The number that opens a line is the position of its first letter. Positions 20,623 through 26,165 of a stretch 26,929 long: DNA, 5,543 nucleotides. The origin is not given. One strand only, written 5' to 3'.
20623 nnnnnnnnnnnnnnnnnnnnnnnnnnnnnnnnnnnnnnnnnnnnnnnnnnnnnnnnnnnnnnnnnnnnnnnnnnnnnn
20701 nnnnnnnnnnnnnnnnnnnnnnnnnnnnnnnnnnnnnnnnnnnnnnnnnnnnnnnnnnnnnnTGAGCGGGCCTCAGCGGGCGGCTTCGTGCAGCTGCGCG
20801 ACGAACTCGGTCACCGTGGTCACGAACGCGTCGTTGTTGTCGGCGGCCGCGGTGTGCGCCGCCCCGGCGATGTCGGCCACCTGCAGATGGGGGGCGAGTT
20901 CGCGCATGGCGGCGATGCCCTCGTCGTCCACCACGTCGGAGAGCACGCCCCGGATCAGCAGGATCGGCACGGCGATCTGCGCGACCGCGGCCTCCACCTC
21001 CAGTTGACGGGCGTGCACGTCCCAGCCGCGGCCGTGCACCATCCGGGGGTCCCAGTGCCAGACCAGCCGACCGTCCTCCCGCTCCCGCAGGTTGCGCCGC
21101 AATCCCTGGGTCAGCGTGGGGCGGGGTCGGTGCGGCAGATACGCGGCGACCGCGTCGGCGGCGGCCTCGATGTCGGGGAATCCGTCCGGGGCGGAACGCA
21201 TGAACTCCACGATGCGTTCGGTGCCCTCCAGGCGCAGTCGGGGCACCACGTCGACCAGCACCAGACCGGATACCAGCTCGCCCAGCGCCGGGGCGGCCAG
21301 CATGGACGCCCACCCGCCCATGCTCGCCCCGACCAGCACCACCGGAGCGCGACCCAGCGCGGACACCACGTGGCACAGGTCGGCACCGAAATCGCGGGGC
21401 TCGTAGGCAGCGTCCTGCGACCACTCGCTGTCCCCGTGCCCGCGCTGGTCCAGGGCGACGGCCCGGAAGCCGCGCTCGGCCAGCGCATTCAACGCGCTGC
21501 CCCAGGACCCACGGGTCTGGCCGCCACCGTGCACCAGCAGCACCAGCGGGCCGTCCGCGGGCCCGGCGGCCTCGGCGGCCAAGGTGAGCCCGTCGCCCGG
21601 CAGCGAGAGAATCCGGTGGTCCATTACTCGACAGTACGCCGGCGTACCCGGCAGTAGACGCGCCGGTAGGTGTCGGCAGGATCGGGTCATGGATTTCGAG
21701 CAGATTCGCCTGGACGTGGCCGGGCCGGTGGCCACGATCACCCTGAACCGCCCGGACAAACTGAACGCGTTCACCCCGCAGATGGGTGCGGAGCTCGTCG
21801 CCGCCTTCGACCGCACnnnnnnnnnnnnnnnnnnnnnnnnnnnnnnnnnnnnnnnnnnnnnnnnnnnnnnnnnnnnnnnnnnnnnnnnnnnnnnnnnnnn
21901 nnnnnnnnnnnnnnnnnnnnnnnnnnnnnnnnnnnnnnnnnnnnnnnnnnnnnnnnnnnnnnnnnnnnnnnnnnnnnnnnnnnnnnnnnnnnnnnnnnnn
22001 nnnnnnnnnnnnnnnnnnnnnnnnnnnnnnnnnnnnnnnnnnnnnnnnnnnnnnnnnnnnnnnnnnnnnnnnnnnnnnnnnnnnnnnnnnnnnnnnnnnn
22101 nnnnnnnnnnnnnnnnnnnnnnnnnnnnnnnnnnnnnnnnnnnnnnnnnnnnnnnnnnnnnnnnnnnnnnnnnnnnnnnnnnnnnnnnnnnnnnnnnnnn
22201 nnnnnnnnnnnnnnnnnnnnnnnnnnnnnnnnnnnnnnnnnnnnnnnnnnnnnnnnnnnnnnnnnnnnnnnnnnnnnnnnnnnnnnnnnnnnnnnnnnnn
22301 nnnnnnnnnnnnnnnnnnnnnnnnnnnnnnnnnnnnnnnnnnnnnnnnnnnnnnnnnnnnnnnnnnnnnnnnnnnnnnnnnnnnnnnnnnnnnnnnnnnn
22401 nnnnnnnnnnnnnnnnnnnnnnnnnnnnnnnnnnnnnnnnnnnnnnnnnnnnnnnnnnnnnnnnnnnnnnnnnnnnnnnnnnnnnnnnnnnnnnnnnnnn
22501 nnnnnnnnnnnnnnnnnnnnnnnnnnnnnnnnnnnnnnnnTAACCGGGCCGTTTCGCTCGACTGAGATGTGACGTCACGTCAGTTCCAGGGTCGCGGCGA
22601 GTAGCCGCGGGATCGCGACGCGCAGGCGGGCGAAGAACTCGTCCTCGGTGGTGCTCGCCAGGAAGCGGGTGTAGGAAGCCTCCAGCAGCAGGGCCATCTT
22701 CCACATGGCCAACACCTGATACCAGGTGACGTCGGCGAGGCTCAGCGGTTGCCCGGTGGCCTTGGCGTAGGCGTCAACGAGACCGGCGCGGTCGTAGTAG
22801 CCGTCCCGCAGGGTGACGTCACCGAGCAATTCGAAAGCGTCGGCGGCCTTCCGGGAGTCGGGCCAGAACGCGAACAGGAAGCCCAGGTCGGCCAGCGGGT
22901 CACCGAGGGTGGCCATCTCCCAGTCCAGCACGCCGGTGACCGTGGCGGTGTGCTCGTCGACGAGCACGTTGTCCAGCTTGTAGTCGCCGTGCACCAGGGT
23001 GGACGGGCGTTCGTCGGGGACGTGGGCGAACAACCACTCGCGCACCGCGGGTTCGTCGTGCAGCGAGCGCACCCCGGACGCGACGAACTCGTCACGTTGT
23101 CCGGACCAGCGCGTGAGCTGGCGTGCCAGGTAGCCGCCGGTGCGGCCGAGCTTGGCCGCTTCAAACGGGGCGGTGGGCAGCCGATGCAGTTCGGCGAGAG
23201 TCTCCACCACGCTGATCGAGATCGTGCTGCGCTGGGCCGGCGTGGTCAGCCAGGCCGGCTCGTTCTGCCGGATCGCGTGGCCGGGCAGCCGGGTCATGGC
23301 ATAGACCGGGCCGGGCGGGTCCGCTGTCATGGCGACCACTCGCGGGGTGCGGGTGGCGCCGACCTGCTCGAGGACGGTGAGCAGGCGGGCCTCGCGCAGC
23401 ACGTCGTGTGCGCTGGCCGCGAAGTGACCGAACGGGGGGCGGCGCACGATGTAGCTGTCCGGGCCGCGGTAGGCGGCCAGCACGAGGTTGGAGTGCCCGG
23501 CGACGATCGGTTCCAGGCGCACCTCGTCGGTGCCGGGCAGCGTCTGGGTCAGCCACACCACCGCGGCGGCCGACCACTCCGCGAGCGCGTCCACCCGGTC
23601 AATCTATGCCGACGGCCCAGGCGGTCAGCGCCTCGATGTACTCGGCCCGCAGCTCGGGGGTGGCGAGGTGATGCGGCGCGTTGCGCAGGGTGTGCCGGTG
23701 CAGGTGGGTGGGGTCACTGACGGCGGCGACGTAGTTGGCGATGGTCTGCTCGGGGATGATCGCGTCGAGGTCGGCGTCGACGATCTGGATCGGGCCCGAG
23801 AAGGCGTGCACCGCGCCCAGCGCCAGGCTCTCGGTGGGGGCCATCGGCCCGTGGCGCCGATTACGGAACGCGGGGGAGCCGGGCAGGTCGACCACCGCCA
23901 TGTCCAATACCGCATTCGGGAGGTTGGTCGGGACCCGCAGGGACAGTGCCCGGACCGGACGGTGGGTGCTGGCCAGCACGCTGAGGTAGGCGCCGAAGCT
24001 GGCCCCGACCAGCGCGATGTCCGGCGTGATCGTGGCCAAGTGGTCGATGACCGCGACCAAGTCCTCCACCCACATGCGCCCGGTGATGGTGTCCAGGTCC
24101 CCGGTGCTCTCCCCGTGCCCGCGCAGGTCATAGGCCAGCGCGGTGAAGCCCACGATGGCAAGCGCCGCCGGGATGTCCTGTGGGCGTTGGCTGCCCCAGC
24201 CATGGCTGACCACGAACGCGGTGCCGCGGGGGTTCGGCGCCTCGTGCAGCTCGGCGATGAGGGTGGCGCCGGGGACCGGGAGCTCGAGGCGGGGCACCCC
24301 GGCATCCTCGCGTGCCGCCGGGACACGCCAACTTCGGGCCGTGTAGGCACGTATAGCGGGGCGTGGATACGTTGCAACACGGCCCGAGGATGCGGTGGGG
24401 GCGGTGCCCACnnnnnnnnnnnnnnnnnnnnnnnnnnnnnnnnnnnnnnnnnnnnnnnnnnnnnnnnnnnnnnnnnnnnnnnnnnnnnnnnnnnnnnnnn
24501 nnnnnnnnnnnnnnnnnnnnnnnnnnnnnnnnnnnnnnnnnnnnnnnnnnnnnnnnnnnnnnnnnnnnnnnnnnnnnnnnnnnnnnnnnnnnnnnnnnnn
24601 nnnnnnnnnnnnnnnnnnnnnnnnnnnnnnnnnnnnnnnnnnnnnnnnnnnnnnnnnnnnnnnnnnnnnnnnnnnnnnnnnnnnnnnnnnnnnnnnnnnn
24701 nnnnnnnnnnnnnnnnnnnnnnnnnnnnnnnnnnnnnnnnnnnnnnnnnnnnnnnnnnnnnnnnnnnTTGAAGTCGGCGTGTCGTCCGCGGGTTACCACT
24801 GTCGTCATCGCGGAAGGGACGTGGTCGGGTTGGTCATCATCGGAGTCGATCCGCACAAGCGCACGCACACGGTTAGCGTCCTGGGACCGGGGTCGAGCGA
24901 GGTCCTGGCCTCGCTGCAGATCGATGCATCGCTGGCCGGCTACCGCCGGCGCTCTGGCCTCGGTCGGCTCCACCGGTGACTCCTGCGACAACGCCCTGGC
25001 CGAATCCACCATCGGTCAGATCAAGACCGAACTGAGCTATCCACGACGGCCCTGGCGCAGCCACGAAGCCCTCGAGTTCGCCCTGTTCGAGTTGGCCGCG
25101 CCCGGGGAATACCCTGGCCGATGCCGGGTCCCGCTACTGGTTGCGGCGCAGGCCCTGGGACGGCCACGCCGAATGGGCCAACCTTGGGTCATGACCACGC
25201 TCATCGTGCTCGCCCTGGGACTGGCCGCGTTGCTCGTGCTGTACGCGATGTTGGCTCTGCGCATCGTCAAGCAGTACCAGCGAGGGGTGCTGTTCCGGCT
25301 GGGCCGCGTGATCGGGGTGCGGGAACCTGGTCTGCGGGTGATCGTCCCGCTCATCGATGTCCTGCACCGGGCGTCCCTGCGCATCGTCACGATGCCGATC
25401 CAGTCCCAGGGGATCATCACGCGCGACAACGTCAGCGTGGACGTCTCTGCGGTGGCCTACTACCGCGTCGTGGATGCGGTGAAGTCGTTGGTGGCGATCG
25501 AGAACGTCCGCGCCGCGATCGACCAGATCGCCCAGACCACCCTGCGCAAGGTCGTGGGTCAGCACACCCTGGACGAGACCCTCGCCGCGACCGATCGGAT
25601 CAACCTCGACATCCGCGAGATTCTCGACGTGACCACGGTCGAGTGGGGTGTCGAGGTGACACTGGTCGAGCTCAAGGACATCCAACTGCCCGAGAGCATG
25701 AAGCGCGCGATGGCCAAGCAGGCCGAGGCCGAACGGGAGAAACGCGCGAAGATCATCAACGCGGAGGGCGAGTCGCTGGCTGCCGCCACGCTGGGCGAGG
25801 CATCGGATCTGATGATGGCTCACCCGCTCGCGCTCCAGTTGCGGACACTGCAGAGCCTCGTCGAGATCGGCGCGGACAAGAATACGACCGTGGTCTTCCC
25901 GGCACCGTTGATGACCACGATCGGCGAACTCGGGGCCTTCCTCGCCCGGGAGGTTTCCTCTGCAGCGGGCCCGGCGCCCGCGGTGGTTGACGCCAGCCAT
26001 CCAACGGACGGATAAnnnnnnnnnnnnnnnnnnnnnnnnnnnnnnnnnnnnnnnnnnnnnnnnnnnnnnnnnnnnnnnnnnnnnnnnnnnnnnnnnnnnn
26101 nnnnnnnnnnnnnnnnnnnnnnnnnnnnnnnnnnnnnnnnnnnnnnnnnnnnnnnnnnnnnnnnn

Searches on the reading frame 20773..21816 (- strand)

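Call 34: search_protein_families(library=pfam, proteins=[window:20773-21816:-], max_evalue=0.001)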
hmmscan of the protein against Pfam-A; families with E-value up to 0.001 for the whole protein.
window:20773-21816:- (347 aa): 3 families
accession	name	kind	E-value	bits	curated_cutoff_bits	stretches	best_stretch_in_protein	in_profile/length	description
PF00561.26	Abhydrolase_1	-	1.1e-20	74.7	25.8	1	90-323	1-240/245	alpha/beta hydrolase fold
PF12697.13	Abhydrolase_6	-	9.3e-19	69.4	26.3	1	92-332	1-215/217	Alpha/beta hydrolase family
PF12146.15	Hydrolase_4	-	2.4e-18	66.7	27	1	91-325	6-236/239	Serine aminopeptidase, S33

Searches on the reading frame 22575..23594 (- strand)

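Call 34: search_protein_families(library=pfam, proteins=[window:22575-23594:-], max_evalue=0.001)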
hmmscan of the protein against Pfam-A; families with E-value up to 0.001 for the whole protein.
window:22575-23594:- (339 aa): 1 family
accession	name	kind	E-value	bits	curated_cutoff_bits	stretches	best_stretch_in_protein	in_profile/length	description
PF01636.29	APH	-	1.2e-40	140.2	23.2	1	27-249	2-218/239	Phosphotransferase enzyme family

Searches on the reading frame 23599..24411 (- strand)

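Call 34: search_protein_families(library=pfam, proteins=[window:23599-24411:-], max_evalue=0.001)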
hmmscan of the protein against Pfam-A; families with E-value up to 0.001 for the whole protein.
window:23599-24411:- (270 aa): 4 families
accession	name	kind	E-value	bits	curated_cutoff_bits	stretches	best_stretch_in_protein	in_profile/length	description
PF12146.15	Hydrolase_4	-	2.6e-10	40.4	27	1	66-152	7-98/239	Serine aminopeptidase, S33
PF12697.13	Abhydrolase_6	-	2.4e-09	38.6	26.3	1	67-197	2-116/217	Alpha/beta hydrolase family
PF00561.26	Abhydrolase_1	-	4.7e-07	30.1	25.8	1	66-161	3-102/245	alpha/beta hydrolase fold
PF02129.25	Peptidase_S15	-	1.2e-05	25.6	23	1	79-152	46-117/262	X-Pro dipeptidyl-peptidase (S15 family)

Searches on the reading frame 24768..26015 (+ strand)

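Call 34: search_protein_families(library=pfam, proteins=[window:24768-26015:+], max_evalue=0.001)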
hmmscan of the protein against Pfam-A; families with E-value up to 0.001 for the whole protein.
window:24768-26015:+ (415 aa): 1 family
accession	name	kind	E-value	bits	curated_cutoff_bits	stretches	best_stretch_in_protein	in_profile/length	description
PF01145.31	Band_7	-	5.7e-37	127.9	23.6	1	166-335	2-175/176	SPFH domain / Band 7 family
